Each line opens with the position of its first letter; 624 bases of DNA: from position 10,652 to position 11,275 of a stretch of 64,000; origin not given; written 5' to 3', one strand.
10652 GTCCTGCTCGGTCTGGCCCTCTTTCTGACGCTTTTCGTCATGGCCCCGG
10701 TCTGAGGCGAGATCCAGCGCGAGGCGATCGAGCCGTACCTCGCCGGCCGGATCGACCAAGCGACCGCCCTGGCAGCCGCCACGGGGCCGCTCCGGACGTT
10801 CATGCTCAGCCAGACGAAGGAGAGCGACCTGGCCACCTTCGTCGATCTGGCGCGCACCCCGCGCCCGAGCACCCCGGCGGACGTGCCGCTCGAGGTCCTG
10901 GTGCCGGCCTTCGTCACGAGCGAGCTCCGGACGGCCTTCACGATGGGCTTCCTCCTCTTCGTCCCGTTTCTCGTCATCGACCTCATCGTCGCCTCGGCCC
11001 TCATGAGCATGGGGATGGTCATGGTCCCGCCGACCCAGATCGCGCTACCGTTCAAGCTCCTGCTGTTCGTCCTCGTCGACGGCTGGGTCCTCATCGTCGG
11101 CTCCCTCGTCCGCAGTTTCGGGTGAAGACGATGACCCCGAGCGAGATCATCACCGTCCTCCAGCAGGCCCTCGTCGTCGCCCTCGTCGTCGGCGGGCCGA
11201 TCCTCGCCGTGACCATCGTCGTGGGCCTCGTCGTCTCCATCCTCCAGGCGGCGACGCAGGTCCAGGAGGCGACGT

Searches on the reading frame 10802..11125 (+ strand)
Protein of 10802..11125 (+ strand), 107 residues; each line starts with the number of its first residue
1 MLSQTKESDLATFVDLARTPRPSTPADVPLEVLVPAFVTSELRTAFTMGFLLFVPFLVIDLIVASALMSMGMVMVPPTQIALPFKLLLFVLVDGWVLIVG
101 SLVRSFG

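Call 15: search_protein_families(library=pfam, proteins=[window:10802-11125:+], max_evalue=0.01)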
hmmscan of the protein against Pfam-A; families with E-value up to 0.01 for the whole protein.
window:10802-11125:+ (107 aa): 1 family
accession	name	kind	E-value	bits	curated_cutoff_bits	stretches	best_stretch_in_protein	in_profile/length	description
PF00813.25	FliP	-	1.2e-41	143.2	26.9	1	1-102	92-191/191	FliP family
